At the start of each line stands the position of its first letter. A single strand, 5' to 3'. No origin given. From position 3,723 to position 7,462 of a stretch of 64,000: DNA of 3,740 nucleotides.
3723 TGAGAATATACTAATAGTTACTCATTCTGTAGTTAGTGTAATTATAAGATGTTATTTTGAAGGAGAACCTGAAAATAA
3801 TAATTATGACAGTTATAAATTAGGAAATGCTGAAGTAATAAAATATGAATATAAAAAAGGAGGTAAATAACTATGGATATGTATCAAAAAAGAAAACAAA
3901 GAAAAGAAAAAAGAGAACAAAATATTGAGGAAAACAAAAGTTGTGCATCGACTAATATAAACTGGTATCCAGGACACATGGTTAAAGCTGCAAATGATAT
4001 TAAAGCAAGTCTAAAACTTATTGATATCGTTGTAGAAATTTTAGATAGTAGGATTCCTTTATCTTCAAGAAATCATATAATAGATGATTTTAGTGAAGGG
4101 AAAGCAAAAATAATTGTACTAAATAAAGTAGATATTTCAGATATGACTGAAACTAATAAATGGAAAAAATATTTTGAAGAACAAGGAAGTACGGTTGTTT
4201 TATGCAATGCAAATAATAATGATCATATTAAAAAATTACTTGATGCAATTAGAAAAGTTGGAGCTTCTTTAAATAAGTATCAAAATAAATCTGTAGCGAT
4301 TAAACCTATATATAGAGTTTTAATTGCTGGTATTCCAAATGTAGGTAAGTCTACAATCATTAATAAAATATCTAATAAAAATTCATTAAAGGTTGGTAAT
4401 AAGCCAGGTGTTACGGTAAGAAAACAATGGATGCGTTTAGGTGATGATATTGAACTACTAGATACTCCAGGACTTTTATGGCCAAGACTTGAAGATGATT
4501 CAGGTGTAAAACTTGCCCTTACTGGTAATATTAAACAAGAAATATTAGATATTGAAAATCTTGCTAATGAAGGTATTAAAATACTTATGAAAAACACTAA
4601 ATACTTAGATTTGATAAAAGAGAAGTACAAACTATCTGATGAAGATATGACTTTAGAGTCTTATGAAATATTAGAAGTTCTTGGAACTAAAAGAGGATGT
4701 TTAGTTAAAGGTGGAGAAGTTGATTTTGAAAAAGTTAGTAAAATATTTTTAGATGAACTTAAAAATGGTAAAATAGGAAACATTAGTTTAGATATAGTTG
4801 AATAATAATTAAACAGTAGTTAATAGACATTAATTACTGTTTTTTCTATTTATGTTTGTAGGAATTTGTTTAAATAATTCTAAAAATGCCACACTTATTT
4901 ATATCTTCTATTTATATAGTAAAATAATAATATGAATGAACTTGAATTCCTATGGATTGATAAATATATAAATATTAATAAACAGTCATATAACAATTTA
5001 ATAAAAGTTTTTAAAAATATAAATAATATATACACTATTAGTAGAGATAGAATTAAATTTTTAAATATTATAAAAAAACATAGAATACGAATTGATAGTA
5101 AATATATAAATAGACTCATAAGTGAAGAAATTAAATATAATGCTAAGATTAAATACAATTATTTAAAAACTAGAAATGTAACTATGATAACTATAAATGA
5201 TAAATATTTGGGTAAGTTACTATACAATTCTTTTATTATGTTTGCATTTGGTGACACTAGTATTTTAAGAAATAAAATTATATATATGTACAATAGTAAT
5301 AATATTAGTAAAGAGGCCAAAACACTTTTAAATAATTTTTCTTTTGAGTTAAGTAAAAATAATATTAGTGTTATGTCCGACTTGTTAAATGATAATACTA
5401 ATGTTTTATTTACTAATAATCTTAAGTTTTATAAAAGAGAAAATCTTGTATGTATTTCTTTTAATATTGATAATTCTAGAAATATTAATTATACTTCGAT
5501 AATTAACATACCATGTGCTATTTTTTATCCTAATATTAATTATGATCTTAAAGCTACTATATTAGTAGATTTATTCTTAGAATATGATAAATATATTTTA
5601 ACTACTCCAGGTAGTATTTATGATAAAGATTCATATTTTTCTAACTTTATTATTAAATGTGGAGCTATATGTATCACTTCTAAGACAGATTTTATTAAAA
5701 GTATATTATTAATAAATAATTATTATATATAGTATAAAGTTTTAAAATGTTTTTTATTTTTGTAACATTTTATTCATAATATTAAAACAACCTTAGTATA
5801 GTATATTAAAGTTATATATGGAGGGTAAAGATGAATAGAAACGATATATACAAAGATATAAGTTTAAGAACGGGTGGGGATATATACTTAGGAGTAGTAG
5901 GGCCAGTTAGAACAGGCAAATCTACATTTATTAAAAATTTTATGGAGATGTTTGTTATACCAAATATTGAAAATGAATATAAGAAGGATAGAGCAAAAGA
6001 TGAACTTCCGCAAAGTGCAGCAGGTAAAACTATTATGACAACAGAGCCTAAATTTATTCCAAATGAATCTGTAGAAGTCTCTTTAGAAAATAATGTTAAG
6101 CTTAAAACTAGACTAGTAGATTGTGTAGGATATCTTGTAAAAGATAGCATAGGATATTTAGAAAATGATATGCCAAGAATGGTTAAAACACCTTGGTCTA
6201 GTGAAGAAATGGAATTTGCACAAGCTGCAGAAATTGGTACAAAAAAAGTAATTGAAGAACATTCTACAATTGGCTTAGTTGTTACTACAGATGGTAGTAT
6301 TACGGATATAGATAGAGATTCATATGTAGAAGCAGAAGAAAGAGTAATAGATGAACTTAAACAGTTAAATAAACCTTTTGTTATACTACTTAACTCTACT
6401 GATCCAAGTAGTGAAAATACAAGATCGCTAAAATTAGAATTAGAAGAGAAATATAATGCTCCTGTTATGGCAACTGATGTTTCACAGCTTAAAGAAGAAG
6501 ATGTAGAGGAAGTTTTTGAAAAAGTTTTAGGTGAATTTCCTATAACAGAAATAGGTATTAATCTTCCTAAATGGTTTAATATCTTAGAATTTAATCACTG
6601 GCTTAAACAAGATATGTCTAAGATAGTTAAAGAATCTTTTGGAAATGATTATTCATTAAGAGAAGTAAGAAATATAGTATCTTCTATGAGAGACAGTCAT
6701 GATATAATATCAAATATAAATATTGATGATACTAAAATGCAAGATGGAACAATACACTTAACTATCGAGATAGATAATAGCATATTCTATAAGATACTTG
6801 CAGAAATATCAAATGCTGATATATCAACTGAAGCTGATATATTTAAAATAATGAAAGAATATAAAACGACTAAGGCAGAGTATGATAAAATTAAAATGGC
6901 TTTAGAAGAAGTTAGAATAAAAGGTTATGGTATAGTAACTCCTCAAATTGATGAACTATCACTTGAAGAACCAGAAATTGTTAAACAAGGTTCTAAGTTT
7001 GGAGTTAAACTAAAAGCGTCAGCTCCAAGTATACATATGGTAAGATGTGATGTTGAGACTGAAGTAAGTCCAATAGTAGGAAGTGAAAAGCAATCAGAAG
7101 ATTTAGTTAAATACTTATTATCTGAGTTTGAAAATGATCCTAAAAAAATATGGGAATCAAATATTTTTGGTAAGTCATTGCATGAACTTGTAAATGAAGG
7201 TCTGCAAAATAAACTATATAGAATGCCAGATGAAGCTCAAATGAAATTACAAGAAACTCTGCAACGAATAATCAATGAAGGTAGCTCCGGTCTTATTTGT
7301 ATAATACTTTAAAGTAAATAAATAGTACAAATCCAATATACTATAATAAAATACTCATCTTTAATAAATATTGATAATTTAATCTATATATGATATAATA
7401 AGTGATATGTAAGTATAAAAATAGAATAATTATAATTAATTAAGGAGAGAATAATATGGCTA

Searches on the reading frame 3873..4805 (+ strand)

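Call 43: search_protein_families(library=ncbifam, proteins=[window:3873-4805:+], max_evalue=0.00001)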
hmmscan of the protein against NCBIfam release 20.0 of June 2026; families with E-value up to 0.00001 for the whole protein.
window:3873-4805:+ (310 aa): 17 families
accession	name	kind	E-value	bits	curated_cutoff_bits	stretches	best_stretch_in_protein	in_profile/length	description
TIGR03596.1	GTPase_YlqF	equivalog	3.3e-94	315.3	208.2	1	29-307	1-276/276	ribosome biogenesis GTPase YlqF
TIGR03594.1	GTPase_EngA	equivalog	1.1e-16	60.9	306.7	1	42-201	72-233/432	ribosome biogenesis GTPase Der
TIGR00231.1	small_GTP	domain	1.3e-12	47.8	42.5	1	147-200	4-62/164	GTP-binding protein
TIGR03597.1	GTPase_YqeH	equivalog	1.7e-11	43.9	297.4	1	40-202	58-216/361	ribosome biogenesis GTPase YqeH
NF000908.1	PRK00089.1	equivalog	3.6e-11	42.9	237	0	149-205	6-65/291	GTPase Era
TIGR00437.1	feoB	equivalog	4.3e-11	42.2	315.65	1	153-201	1-51/594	ferrous iron transport protein B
NF003255.0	PRK04213.1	equivalog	1.5e-10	40.7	164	1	148-233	11-90/204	GTP-binding protein EngB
TIGR03598.1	GTPase_YsxC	equivalog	3.2e-10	40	124.45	1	142-202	14-75/186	ribosome biogenesis GTP-binding protein YihA/YsxC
TIGR03918.1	GTP_HydF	equivalog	4.3e-09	35.7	325.55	0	45-129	82-166/392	[FeFe] hydrogenase H-cluster maturation GTPase HydF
TIGR02729.1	Obg_CgtA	equivalog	1.6e-08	34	280.25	0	142-182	153-192/329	Obg family GTPase CgtA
TIGR00450.1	mnmE_trmE_thdF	equivalog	2.1e-08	33.7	252.6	0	45-134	284-371/446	tRNA uridine-5-carboxymethylaminomethyl(34) synthesis GTPase MnmE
NF007071.0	PRK09518.1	equivalog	3.6e-08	32.4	953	1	40-182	341-480/706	bifunctional cytidylate kinase/GTPase Der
NF002828.0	PRK03003.1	equivalog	4.8e-08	32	631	1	38-201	108-271/477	ribosome biogenesis GTPase Der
TIGR00436.1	era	equivalog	1.4e-07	31.1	116.25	0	148-227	2-80/270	GTPase Era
NF003661.0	PRK05291.1-3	equivalog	1.8e-07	30.9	380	0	142-201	212-274/448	tRNA uridine-5-carboxymethylaminomethyl(34) synthesis GTPase MnmE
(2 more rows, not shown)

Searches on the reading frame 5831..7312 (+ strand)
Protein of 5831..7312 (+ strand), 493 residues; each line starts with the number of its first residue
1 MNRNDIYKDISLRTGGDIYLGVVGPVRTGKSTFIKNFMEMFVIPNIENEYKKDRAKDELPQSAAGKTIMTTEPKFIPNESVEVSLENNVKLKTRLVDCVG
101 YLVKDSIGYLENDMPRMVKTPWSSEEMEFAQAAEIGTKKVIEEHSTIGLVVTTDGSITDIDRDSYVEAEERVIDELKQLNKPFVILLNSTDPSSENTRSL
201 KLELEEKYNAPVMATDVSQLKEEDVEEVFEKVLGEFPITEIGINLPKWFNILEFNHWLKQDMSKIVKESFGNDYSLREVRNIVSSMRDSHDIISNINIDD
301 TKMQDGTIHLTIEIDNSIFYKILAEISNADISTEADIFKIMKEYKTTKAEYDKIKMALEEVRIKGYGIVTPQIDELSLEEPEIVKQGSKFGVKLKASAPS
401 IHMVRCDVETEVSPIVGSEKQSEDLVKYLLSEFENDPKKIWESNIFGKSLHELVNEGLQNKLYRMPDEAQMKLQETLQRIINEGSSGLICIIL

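Call 43: search_protein_families(library=ncbifam, proteins=[window:5831-7312:+], max_evalue=0.00001)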
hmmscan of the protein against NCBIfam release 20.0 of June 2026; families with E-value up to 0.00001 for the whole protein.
window:5831-7312:+ (493 aa): 1 family
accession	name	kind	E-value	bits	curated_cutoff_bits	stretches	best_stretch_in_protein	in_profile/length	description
TIGR02836.1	spore_IV_A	equivalog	1.4e-222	740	459.9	1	1-493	1-492/492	stage IV sporulation protein A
